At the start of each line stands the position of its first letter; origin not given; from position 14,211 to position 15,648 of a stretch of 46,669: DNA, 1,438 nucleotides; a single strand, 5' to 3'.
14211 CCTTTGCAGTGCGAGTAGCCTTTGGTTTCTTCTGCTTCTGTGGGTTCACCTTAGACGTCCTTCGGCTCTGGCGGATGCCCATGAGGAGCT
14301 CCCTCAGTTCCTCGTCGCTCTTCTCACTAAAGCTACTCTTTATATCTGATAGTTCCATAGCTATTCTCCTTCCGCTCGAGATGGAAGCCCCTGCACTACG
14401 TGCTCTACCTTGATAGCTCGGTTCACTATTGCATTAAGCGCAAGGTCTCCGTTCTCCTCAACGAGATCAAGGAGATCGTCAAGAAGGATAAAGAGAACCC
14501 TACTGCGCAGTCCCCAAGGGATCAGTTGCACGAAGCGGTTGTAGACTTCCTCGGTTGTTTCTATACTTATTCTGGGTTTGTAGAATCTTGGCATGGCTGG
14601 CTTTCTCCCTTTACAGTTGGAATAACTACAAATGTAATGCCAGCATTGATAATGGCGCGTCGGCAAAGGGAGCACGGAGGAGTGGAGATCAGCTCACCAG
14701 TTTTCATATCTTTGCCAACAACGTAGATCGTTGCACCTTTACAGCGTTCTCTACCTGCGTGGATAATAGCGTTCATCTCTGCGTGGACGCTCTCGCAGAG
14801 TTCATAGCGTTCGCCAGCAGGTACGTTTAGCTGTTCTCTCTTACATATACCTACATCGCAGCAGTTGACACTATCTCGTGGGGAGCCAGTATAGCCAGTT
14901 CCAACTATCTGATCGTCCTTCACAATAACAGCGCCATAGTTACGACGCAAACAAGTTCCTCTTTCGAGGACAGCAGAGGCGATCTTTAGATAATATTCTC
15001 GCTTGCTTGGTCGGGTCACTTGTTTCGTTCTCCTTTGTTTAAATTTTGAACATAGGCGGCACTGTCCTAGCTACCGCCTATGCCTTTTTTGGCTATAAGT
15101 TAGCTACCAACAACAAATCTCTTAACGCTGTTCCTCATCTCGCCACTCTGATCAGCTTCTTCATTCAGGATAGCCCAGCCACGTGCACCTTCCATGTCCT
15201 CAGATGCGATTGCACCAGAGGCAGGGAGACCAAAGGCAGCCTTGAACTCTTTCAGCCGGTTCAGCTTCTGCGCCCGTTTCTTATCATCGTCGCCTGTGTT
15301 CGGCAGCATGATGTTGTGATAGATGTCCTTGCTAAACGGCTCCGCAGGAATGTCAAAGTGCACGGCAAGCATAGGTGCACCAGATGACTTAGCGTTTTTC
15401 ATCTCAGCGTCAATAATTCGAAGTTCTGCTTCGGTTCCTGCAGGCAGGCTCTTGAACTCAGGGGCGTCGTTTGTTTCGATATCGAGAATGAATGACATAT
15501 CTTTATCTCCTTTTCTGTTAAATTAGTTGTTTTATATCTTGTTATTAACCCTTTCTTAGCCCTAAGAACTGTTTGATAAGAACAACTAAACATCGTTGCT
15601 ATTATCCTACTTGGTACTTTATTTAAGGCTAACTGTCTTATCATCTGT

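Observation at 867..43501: Genome-wide 23-bp palindromic element at gene boundaries (16 strong copies plus 1 degenerate) with no assigned binding factor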

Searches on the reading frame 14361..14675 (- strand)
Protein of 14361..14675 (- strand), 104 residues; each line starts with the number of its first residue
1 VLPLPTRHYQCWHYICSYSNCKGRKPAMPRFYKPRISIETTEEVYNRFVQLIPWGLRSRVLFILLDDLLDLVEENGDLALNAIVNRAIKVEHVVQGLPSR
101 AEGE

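Call 21: search_protein_families(library=pfam, max_evalue=0.01, proteins=[window:14361-14675:-])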
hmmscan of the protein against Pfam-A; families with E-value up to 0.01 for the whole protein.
window:14361-14675:- (104 aa): 1 family
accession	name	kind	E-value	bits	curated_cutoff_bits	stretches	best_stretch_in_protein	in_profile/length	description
PF20455.3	DUF6708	-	0.0081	16.4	27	1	8-65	110-164/200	Family of unknown function (DUF6708)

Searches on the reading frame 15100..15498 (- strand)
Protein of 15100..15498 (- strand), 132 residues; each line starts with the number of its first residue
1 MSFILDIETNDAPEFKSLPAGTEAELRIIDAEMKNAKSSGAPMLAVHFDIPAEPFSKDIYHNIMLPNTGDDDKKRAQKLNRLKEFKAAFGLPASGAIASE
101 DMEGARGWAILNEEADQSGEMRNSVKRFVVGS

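Call 21: search_protein_families(library=pfam, max_evalue=0.01, proteins=[window:15100-15498:-])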
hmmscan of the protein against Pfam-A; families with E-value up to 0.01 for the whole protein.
window:15100-15498:- (132 aa): 1 family
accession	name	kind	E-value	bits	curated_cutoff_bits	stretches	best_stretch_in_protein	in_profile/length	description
PF05037.18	DUF669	-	2.8e-06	27.9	21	1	7-93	3-88/138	Protein of unknown function (DUF669)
